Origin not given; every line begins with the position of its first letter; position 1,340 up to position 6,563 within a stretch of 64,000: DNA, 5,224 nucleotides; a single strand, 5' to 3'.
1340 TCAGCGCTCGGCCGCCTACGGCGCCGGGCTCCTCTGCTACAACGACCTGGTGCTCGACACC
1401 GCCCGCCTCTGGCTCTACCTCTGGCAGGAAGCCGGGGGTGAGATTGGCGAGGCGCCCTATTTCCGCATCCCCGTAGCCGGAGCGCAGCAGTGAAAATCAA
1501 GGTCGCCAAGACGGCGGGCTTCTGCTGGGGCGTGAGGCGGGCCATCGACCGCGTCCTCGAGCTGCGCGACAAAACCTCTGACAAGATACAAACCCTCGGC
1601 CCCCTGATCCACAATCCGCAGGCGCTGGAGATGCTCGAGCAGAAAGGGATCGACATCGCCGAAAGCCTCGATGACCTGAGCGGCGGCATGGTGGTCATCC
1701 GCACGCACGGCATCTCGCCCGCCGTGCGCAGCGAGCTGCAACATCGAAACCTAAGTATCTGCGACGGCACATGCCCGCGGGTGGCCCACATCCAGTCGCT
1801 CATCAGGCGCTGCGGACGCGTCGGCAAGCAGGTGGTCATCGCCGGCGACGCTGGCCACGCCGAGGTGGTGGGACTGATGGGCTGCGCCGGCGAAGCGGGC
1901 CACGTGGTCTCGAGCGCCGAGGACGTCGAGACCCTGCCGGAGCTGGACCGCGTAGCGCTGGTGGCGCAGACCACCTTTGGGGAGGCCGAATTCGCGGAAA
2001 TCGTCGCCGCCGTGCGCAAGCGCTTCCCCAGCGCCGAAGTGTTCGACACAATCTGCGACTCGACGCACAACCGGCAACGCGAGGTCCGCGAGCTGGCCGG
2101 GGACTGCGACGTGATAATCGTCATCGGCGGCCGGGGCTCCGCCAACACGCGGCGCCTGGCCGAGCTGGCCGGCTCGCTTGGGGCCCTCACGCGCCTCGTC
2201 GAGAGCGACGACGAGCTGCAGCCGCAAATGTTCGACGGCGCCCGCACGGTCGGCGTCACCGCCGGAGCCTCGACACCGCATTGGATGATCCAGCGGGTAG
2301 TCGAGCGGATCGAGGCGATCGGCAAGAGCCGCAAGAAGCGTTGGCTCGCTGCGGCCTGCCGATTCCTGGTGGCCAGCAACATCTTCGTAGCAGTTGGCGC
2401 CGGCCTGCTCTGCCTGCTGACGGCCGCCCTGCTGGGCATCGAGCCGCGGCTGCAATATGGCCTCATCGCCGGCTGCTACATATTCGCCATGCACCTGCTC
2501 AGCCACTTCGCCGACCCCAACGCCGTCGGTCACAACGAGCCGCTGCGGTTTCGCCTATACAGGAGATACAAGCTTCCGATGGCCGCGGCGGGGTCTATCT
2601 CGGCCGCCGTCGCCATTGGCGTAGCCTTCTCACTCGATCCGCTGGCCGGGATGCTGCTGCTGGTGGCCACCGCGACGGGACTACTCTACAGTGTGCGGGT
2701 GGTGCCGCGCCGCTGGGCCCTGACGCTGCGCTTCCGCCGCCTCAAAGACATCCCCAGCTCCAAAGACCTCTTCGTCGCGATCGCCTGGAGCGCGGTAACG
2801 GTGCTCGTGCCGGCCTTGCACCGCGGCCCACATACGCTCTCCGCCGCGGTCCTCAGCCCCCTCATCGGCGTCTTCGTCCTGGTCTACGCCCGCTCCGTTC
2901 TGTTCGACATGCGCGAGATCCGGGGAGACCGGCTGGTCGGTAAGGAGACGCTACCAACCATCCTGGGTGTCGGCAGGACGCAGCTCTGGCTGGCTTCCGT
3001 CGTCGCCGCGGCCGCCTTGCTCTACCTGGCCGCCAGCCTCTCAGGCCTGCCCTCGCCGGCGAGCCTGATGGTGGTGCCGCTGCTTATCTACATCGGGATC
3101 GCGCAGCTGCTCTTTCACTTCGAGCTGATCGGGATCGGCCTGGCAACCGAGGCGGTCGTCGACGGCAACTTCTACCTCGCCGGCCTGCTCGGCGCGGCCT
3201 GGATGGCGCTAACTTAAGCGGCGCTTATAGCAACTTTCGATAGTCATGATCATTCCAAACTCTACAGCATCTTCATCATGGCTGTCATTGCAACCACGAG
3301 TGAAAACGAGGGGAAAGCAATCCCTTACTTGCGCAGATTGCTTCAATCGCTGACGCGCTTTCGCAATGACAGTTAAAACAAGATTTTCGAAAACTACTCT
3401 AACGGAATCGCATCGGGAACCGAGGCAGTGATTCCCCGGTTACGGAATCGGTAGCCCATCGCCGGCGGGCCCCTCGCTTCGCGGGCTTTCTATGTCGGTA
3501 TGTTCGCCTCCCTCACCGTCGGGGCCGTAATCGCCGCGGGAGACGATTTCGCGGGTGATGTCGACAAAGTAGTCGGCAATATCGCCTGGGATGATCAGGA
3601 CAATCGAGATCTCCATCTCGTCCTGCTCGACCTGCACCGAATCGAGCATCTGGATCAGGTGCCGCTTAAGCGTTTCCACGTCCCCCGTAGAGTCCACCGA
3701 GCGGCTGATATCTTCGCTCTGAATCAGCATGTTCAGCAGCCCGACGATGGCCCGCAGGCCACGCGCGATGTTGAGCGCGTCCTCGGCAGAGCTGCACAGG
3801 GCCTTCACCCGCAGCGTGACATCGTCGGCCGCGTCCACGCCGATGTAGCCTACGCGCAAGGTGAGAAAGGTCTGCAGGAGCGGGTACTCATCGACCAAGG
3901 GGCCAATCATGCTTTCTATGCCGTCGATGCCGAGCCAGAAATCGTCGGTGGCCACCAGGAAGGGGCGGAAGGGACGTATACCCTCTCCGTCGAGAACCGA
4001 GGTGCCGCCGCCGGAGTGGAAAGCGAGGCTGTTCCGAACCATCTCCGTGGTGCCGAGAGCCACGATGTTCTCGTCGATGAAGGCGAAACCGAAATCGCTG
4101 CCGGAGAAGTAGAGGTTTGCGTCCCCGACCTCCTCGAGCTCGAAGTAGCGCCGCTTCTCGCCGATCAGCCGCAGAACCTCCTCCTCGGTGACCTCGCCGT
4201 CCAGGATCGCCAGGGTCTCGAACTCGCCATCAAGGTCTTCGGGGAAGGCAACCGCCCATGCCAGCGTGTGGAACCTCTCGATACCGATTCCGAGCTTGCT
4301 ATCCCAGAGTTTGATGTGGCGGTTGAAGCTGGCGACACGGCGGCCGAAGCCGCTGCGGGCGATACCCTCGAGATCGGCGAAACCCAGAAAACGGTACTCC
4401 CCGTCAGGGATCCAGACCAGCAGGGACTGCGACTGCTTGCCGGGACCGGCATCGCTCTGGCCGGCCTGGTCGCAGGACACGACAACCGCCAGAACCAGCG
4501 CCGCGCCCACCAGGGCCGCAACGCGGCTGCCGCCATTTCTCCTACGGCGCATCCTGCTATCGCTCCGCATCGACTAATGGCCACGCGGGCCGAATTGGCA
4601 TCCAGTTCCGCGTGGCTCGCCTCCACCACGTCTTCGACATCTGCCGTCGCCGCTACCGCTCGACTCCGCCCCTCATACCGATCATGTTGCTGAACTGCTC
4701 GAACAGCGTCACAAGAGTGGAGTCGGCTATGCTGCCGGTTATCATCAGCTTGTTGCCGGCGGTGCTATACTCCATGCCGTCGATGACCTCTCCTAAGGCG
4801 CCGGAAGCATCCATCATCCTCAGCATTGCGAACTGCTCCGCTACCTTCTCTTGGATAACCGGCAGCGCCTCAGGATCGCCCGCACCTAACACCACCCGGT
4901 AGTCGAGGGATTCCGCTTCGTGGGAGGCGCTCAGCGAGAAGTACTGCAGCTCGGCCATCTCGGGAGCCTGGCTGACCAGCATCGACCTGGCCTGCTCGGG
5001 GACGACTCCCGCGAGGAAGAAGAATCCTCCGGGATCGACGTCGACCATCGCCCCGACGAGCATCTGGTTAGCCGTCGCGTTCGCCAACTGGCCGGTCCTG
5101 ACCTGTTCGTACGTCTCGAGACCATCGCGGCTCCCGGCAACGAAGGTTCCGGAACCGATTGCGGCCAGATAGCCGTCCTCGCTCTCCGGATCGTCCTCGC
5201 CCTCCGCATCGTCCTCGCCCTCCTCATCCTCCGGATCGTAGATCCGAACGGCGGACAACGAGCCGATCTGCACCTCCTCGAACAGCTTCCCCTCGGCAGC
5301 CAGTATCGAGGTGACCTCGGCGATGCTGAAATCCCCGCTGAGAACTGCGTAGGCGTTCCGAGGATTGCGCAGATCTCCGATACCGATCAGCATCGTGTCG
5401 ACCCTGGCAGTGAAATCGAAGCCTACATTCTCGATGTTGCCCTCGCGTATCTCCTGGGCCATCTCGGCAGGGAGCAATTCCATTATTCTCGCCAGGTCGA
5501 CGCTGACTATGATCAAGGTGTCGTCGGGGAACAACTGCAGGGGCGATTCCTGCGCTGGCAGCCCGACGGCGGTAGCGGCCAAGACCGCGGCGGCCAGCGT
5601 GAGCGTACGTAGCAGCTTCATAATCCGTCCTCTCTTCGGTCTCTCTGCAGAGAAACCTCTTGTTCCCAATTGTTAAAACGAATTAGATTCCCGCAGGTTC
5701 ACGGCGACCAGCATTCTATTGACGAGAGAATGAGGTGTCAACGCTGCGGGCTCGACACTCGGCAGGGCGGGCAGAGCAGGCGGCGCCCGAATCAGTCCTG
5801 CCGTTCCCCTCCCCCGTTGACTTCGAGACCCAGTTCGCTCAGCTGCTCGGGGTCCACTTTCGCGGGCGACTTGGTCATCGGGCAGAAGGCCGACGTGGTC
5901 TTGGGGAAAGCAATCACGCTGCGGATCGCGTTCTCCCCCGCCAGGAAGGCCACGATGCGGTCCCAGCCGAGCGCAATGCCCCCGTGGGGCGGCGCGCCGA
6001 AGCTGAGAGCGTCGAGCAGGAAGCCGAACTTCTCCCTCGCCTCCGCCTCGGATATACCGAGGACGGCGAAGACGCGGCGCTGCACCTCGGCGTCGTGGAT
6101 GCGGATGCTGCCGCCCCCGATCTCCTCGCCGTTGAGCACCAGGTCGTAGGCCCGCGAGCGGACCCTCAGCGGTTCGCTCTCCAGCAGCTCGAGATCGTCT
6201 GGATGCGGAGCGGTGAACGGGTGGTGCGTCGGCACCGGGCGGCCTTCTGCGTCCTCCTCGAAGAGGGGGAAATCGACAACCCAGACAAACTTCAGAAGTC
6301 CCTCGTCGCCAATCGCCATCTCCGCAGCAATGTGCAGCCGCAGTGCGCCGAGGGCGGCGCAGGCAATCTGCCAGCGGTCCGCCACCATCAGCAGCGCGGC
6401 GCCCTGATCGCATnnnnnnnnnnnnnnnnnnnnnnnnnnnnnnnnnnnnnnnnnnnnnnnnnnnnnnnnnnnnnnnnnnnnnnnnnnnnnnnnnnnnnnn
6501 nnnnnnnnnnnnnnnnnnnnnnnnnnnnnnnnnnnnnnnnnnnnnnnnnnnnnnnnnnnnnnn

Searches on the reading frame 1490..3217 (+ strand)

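Call 82: search_protein_families(library=pfam, max_evalue=0.00001, proteins=[window:1490-3217:+])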
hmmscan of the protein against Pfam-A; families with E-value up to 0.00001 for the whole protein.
window:1490-3217:+ (575 aa): 2 families
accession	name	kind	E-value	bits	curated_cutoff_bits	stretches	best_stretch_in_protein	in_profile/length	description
PF02401.23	LYTB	-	9.3e-90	301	24.5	1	3-275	1-267/267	LytB protein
PF01040.23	UbiA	-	8.8e-12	45.3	34.2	1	366-537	71-229/250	UbiA prenyltransferase family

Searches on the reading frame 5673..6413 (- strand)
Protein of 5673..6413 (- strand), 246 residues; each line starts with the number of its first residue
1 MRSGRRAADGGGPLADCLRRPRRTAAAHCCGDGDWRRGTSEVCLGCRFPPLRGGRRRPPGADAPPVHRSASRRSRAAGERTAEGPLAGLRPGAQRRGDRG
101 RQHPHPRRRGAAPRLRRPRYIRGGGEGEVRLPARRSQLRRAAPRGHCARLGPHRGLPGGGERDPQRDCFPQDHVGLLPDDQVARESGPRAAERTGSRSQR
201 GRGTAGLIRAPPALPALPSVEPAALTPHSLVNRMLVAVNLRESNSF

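Call 37: find_encoding_contigs(protein=window:5673-6413:-, flank=10000, max_places=2)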
Protein window:5673-6413:- (246 aa): no gene with exactly this product is on record in the collection.

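Call 82: search_protein_families(library=pfam, max_evalue=0.00001, proteins=[window:5673-6413:-])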
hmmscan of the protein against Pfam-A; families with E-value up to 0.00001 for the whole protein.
window:5673-6413:- (246 aa): 0 families
